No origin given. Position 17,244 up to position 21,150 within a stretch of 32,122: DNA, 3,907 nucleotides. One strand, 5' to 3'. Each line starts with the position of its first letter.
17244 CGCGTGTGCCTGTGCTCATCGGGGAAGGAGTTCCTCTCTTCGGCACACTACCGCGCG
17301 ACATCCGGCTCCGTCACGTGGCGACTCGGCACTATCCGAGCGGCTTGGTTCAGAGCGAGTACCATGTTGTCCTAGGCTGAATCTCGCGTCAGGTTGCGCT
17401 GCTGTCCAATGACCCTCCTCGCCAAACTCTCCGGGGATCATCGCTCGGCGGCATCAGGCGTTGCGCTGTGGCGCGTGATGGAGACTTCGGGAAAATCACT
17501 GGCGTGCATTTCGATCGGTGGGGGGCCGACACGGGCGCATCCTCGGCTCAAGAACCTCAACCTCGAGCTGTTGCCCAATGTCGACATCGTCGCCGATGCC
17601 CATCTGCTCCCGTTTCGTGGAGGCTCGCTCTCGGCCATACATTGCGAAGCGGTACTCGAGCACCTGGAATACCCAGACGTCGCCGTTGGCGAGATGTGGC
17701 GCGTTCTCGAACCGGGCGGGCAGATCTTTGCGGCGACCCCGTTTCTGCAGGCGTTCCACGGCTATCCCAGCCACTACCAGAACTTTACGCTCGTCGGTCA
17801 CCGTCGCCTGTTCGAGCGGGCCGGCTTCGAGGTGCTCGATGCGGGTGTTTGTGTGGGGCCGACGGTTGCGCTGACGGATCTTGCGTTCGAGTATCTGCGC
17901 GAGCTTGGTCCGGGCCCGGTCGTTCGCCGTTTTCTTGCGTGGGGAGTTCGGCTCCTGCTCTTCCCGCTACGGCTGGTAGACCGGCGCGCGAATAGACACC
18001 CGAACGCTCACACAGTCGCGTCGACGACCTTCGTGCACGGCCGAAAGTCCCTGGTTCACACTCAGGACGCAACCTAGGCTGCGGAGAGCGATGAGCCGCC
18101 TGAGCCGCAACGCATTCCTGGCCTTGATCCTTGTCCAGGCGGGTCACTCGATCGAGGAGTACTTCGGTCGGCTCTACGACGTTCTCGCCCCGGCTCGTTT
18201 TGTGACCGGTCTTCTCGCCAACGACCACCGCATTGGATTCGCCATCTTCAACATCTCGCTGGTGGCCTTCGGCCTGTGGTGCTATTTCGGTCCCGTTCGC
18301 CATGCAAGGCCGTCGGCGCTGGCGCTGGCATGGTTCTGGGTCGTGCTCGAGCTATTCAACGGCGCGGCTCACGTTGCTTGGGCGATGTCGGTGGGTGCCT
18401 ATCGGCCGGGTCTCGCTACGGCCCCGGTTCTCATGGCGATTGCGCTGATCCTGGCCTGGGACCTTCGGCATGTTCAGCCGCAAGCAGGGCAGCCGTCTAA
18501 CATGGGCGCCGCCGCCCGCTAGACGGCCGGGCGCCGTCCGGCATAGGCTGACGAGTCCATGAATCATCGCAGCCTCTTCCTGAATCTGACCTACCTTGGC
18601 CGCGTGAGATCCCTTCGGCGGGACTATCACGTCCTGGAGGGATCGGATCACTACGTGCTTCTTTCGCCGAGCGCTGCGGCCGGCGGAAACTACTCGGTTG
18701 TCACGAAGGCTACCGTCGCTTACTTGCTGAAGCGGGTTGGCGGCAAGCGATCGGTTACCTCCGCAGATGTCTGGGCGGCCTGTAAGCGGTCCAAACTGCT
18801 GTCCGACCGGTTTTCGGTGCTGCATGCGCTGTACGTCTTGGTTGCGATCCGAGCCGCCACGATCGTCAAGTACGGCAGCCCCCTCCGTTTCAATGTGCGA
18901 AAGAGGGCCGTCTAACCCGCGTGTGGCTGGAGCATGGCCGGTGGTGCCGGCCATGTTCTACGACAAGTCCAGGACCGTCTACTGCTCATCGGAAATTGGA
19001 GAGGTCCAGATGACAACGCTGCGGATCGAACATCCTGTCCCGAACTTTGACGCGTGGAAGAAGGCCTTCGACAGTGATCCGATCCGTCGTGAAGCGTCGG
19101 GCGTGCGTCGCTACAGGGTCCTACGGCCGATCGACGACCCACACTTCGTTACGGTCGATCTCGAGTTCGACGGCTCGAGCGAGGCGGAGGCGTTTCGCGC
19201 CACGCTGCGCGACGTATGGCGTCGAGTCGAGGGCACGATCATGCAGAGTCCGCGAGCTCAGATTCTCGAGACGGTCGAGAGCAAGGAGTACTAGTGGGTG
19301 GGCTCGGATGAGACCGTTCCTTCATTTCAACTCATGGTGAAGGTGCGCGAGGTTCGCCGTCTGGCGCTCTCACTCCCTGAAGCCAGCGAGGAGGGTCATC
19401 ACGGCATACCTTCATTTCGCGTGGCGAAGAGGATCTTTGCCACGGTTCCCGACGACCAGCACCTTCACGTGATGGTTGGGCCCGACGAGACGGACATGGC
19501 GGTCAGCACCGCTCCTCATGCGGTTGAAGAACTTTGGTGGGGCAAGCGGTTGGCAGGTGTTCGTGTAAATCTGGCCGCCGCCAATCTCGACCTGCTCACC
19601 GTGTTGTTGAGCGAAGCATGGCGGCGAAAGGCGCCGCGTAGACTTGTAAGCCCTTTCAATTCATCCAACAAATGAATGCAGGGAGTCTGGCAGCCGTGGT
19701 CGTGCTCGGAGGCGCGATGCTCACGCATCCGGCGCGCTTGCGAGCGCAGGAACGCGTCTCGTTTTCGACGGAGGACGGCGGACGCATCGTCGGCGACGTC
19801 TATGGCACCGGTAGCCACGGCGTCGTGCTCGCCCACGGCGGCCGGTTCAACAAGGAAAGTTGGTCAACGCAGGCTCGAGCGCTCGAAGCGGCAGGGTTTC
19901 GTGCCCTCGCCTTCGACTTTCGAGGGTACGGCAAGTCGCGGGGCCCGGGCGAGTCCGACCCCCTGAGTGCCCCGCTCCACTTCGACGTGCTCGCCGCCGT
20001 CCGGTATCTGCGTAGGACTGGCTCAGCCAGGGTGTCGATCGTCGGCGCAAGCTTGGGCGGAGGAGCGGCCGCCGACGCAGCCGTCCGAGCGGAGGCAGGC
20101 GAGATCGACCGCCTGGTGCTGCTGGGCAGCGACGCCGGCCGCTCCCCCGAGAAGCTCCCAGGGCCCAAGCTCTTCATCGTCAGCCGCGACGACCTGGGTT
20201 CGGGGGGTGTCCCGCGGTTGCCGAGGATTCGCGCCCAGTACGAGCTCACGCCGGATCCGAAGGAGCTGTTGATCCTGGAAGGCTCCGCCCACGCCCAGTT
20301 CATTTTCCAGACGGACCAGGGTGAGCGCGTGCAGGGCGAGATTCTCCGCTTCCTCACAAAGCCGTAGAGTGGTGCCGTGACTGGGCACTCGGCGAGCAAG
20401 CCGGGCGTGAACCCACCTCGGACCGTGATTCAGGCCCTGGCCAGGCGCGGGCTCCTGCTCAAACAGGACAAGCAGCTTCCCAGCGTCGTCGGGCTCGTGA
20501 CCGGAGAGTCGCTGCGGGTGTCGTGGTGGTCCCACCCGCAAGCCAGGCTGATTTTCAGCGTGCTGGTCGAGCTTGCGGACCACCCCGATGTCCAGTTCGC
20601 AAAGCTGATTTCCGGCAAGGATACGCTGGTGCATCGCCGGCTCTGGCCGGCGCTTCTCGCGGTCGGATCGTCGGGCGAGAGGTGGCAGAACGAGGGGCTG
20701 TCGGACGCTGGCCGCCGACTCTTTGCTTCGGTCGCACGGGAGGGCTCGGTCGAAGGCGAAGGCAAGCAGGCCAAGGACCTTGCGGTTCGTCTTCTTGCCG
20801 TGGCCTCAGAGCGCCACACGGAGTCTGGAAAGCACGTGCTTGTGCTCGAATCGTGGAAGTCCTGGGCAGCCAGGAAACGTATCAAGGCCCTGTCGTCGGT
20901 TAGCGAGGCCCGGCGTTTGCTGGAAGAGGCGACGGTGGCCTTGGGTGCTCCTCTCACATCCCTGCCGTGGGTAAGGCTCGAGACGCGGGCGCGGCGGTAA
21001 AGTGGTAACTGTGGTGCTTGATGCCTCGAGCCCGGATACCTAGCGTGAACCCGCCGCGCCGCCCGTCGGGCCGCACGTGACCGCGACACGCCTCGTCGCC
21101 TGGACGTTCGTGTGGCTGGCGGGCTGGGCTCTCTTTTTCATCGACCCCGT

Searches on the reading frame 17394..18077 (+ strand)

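Call 44: search_protein_families(library=pfam, proteins=[window:17394-18077:+], max_evalue=0.001)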
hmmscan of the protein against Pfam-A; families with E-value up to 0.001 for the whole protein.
window:17394-18077:+ (227 aa): 3 families
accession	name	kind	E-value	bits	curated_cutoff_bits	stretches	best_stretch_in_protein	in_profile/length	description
PF08241.18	Methyltransf_11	-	5.2e-10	40.3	21.2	1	65-112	47-94/95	Methyltransferase domain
PF13489.12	Methyltransf_23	-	1.3e-05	25.4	27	1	67-148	70-162/164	Methyltransferase domain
PF13649.12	Methyltransf_25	-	3.2e-05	25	27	1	65-109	51-97/97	Methyltransferase domain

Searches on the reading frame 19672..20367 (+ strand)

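Call 44: search_protein_families(library=pfam, proteins=[window:19672-20367:+], max_evalue=0.001)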
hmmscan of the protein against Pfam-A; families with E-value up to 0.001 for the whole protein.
window:19672-20367:+ (231 aa): 3 families
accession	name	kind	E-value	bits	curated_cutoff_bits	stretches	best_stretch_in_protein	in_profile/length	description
PF12697.13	Abhydrolase_6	-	3.6e-13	51.1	26.3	1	51-177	1-117/217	Alpha/beta hydrolase family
PF00561.26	Abhydrolase_1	-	4e-13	50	25.8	1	51-153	3-102/245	alpha/beta hydrolase fold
PF12146.15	Hydrolase_4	-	3.5e-10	40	27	1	51-153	7-109/239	Serine aminopeptidase, S33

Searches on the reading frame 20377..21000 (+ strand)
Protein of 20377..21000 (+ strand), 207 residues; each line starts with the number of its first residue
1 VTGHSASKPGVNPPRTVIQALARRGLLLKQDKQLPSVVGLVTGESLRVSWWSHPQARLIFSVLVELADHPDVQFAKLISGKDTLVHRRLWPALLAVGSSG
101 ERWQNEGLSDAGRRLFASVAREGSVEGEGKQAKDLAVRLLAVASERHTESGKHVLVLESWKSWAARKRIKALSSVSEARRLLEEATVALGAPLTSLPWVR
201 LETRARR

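Call 44: search_protein_families(library=pfam, proteins=[window:20377-21000:+], max_evalue=0.001)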
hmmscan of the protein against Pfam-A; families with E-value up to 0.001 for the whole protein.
window:20377-21000:+ (207 aa): 1 family
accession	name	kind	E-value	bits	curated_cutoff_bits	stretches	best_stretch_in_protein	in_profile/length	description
PF24741.1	AlkZ-rel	-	5.2e-05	23.2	26.5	1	18-125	8-117/221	AlkZ related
